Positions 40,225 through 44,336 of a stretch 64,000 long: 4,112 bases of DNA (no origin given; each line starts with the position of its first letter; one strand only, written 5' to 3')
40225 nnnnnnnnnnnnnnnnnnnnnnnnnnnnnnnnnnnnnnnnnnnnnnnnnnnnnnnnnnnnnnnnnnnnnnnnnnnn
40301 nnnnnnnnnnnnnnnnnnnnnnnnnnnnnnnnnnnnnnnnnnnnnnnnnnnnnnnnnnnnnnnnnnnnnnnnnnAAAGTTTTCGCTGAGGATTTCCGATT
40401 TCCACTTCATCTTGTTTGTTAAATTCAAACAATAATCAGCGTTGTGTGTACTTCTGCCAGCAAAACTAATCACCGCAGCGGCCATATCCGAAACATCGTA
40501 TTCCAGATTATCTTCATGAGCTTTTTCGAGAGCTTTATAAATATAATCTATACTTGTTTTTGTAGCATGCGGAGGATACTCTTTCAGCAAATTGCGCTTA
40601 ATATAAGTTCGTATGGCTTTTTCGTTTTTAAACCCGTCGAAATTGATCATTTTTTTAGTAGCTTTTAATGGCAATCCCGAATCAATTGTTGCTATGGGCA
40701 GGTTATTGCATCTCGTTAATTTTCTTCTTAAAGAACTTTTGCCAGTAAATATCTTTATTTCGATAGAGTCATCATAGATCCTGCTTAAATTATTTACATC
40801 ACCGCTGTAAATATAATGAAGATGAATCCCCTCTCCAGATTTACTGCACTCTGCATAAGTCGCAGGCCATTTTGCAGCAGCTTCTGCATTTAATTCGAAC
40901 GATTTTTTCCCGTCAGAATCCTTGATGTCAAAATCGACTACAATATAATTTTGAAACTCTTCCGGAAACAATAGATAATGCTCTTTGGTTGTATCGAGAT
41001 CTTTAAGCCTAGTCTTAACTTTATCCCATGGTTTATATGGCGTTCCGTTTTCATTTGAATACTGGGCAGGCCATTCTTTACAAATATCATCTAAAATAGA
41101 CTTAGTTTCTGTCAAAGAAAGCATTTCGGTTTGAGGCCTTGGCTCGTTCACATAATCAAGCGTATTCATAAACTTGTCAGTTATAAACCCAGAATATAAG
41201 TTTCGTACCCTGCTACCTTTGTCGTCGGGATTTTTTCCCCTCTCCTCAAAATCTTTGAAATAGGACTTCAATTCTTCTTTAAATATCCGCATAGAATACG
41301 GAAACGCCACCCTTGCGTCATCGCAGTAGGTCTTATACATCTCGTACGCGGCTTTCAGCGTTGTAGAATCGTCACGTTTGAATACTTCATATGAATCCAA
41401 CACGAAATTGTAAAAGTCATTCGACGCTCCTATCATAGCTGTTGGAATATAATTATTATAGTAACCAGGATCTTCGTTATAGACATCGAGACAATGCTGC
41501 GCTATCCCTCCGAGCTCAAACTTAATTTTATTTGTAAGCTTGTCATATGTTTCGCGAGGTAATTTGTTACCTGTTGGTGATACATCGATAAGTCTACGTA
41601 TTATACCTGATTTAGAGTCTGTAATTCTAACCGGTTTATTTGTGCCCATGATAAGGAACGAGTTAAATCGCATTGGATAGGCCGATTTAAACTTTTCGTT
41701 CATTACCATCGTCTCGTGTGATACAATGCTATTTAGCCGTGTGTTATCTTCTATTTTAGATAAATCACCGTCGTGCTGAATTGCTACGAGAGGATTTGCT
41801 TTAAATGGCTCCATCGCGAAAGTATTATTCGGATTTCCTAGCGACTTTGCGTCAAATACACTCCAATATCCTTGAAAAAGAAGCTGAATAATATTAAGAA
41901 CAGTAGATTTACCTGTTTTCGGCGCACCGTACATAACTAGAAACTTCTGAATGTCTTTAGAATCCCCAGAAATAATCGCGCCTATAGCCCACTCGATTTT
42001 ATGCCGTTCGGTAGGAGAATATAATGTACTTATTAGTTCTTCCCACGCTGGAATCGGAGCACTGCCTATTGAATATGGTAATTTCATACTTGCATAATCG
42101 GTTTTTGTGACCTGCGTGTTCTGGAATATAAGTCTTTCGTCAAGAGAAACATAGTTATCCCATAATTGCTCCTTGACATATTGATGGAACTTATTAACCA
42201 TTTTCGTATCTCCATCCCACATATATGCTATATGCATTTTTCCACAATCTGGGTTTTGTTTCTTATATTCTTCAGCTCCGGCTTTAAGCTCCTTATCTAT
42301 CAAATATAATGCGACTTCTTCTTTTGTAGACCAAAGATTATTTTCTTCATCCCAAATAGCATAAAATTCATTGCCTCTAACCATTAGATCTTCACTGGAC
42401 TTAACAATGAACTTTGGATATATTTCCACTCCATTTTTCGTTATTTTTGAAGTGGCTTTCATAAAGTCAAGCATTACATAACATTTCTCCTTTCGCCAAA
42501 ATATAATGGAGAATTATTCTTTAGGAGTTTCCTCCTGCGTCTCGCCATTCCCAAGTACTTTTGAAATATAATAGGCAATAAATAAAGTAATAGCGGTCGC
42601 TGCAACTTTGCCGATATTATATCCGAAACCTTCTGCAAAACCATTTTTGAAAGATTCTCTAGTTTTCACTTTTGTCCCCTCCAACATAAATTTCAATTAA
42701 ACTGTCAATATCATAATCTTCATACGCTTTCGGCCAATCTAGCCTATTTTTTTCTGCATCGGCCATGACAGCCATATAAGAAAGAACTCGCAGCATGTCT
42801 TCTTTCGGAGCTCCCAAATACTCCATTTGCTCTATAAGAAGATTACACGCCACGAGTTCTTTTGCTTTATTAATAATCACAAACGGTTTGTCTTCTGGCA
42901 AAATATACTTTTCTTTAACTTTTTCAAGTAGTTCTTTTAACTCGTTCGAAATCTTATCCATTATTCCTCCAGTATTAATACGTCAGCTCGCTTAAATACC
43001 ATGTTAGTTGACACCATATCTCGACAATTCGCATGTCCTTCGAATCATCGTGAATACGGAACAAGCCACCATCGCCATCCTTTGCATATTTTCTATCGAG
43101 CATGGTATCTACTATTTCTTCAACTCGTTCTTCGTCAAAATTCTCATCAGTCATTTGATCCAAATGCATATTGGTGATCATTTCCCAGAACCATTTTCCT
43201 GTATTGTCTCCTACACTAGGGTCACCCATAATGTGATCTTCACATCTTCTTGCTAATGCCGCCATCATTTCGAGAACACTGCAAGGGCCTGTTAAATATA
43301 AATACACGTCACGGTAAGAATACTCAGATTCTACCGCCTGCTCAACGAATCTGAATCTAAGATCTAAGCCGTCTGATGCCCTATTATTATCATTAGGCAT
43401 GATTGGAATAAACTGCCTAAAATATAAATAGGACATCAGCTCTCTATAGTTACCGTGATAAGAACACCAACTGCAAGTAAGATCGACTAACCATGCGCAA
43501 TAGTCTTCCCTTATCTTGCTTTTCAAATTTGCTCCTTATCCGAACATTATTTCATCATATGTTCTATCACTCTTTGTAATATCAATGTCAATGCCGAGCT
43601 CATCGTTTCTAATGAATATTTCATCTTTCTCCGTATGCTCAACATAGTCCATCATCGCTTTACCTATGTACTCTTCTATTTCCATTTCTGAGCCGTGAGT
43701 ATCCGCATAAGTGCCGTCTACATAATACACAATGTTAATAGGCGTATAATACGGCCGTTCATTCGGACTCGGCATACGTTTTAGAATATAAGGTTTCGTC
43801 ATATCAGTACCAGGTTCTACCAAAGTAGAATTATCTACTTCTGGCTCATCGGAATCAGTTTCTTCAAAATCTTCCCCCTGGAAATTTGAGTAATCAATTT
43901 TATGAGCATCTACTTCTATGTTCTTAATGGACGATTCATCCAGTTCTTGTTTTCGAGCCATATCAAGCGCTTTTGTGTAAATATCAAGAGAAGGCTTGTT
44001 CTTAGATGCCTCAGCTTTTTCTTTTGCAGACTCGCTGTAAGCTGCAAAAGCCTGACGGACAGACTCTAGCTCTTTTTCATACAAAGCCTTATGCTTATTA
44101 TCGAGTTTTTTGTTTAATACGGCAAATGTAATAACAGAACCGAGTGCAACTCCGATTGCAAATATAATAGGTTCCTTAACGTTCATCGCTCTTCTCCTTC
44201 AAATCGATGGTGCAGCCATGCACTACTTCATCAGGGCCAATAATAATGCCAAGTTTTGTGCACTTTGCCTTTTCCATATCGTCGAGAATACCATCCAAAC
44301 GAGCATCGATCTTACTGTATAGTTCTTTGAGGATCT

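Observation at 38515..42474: Single 1319-aa polypeptide combining SF3 helicase, AEP primase and proofreading family-B DNA polymerase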

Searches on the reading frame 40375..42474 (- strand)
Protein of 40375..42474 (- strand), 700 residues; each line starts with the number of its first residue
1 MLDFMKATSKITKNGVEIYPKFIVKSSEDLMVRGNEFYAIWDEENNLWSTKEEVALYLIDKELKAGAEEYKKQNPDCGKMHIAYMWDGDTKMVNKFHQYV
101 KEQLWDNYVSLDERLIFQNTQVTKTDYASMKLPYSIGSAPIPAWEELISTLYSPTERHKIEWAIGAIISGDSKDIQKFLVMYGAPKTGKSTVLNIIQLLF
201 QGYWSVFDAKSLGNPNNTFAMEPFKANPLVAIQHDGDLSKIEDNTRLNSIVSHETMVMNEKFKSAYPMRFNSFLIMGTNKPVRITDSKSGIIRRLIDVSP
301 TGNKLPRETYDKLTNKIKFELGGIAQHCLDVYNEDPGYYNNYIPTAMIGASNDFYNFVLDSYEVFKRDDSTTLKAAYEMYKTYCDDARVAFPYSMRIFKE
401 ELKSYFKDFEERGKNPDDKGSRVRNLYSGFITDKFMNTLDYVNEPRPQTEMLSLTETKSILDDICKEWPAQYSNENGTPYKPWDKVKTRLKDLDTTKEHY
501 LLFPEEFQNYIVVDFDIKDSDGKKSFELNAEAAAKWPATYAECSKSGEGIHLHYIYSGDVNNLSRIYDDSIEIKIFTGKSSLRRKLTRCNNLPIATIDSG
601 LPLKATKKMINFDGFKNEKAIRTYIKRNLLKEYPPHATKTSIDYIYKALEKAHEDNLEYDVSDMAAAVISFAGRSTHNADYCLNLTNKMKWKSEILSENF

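Call 34: predict_structure(alignment_id=A1)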
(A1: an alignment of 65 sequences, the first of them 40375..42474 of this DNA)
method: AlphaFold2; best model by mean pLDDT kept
length: 700 residues; sequences in the alignment: 65
mean_pLDDT: 84.6   pTM: 0.53
mean pLDDT of the five models: 84.6, 83.4, 81.4, 79.5, 78.3
residues with pLDDT >= 90: 300; 70-90: 321; 50-70: 59; < 50: 20
segments of 3 or more residues with pLDDT < 50: 440-448, 606-613
pLDDT, mean of each block of 10 residues (from residue 1): 90 90 88 83 93 93 94 90 90 90 82 92 92 93 96 95 97 91 86 95 90 78 88 74 75 84 80 90 64 86 88 95 98 95 71 74 87 90 73 78 85 67 83 64 44 86 91 90 90 92 85 92 90 92 90 90 83 83 90 86 52 61 86 67 90 85 91 84 92 69
secondary structure, 60 per line:
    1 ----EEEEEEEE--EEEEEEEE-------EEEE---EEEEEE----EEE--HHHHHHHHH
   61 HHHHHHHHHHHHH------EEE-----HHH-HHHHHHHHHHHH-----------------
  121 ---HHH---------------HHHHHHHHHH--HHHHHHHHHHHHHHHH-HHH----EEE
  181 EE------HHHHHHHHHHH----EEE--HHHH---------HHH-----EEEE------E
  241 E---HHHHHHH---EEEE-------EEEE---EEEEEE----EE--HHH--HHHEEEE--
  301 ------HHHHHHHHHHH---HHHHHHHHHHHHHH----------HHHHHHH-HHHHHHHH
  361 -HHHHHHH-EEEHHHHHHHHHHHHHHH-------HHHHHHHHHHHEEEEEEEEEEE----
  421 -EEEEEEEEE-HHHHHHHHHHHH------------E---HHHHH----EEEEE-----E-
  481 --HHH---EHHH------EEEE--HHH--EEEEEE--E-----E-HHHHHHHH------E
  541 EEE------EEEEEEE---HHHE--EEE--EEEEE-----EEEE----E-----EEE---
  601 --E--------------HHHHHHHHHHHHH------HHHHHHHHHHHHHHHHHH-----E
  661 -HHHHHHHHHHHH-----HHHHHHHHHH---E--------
elements in order (helices of 4 or more, strands of 3 or more residues): E5-12 E15-22 E30-33 E37-42 E47-49 H52-73 E80-82 H92-103 H142-151 H154-169 E178-182 H189-199 E204-206 H209-212 E230-233 H245-251 E255-258 E266-269 E273-278 E295-298 H307-317 H321-334 H345-351 H353-360 H362-368 E370-372 H373-387 H395-405 E406-416 E422-430 H432-443 H460-464 E469-473 E499-502 E510-515 H526-533 E540-543 E550-556 E566-568 E571-575 E581-584 E595-597 H618-630 H637-654 H662-673 H679-688

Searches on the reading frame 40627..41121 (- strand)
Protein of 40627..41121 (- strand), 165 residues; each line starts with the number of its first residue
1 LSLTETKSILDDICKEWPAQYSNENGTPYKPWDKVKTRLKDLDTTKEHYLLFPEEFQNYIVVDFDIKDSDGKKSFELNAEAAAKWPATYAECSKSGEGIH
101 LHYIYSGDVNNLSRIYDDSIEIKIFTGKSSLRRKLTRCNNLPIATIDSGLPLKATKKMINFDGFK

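Call 72: search_protein_families(library=pfam, alignment_id=A3, max_evalue=1)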
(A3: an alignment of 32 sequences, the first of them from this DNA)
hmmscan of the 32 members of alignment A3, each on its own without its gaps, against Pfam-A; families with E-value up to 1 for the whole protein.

A. member 1, seq(165 aa): 3 families
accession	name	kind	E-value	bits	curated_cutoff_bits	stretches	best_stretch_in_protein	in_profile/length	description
PF22548.2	AEP-TOTE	-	0.0012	19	27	1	35-109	66-138/230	TOTE conflict system, Archaeo-Eukaryotic Primase domain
PF09250.16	Prim-Pol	-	0.01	16.7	22.8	1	57-114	56-113/158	Bifunctional DNA primase/polymerase, N-terminal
PF23728.1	Tubby_C_like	-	0.045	14.1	24.4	1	56-151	43-138/172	Tubby C-terminal like domain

B. families by the number of members that match (of 32 scanned): 12 families
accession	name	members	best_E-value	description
PF09250.16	Prim-Pol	23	0.00017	Bifunctional DNA primase/polymerase, N-terminal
PF22548.2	AEP-TOTE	12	0.00047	TOTE conflict system, Archaeo-Eukaryotic Primase domain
PF02829.19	3H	2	0.1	3H domain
PF23728.1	Tubby_C_like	1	0.045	Tubby C-terminal like domain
PF08211.18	dCMP_cyt_deam_2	1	0.049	Cytidine and deoxycytidylate deaminase zinc-binding region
PF22815.2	CatAgl_D1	1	0.051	Alpha-1,3-glucanase catalytic domain D1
PF08955.15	BofC_C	1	0.12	BofC C-terminal domain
PF16022.11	DUF4783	1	0.14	Domain of unknown function (DUF4783)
PF21076.3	GDH_ACT2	1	0.15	Glutamate dehydrogenase, ACT2 domain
PF14112.11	DUF4284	1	0.16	Immunity protein 22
PF03983.18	SHD1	1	0.19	SLA1 homology domain 1, SHD1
PF18217.7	Zap1_zf2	1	0.21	Zap1 zinc finger 2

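Call 73: search_solved_structures(query=A3, max_evalue=10, show_alignments=3)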
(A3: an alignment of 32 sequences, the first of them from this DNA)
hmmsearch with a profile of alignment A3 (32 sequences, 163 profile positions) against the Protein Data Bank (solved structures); distinct sequences matched with E-value up to 10: 7.
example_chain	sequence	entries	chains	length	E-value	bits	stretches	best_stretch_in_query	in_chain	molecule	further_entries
7ola_A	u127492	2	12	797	0.022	17.4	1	49-121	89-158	DNA primase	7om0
1bqc_A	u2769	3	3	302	0.024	17.3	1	36-105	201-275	PROTEIN (BETA-MANNANASE)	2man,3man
7rr4_A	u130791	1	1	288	0.39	13.4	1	45-98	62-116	Primase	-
7rr3_A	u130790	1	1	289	0.41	13.3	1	45-98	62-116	Primase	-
6k9a_A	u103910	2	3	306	0.45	13.2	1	45-98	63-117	Primase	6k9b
4bs1_A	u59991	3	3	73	0.48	13.1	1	81-117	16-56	TRANSCRIPTIONAL REGULATOR (NTRC FAMILY) | TRANSCRIPTIONAL REGULATOR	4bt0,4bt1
6a9w_A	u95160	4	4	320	0.49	13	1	45-98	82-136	Primase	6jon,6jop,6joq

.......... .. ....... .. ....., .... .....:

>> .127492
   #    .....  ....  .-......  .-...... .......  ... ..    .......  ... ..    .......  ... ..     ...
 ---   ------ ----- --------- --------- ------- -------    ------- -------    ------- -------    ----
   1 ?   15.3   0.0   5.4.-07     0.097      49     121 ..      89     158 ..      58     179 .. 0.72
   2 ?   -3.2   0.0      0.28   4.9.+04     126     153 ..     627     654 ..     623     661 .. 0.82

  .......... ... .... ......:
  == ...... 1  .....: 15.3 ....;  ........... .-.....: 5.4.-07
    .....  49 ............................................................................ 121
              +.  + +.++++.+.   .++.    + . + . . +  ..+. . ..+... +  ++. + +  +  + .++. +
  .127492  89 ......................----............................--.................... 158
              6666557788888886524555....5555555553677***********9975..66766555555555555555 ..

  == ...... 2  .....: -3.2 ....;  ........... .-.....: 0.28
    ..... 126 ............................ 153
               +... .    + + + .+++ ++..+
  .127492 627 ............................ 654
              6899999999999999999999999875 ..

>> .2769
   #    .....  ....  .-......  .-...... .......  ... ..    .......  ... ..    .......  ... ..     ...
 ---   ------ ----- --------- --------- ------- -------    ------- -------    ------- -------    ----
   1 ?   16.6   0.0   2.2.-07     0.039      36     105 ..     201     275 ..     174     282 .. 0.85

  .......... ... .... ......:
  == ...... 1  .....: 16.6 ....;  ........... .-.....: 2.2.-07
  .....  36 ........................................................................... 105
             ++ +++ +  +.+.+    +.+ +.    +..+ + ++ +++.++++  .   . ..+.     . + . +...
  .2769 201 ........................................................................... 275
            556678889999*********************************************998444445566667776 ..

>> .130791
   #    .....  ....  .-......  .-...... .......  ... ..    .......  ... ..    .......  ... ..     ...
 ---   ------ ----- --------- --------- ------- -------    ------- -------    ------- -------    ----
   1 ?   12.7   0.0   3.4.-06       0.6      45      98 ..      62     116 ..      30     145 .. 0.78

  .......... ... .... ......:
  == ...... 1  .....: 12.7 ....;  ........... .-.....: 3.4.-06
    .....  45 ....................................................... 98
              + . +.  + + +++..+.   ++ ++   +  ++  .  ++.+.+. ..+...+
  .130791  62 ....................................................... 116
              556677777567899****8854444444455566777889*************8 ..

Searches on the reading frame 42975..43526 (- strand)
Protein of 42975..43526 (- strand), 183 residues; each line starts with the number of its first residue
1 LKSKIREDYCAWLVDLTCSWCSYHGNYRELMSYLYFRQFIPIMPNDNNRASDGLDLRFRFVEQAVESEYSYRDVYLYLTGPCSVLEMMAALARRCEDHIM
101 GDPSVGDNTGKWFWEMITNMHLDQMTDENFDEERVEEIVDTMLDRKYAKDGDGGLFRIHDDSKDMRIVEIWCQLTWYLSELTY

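Call 11: search_protein_families(library=phrogs, proteins=[window:42975-43526:-], max_evalue=0.001)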
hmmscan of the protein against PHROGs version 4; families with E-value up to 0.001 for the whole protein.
window:42975-43526:- (183 aa): 1 family
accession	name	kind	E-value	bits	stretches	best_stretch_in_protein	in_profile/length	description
phrog_4678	-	unknown function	1.1e-50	173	1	2-182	3-178/181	-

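Call 56: search_protein_families(library=pfam, proteins=[window:42975-43526:-], max_evalue=0.01)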
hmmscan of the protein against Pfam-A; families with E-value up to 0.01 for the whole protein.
window:42975-43526:- (183 aa): 0 families

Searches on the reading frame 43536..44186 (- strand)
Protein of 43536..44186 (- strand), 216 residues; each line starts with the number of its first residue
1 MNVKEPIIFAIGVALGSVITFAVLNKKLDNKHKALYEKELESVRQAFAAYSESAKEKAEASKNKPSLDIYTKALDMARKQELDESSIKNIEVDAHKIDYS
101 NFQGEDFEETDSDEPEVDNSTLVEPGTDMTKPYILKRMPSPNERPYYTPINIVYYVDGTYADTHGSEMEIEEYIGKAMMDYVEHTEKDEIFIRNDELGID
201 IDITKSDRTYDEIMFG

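Call 11: search_protein_families(library=phrogs, proteins=[window:43536-44186:-], max_evalue=0.001)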
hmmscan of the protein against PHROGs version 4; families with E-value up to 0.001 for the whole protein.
window:43536-44186:- (216 aa): 1 family
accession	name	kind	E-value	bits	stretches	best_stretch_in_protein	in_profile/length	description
phrog_4695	-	unknown function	3.4e-18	67.5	1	4-213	6-223/233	-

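Call 56: search_protein_families(library=pfam, proteins=[window:43536-44186:-], max_evalue=0.01)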
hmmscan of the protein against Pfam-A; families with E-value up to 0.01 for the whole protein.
window:43536-44186:- (216 aa): 0 families
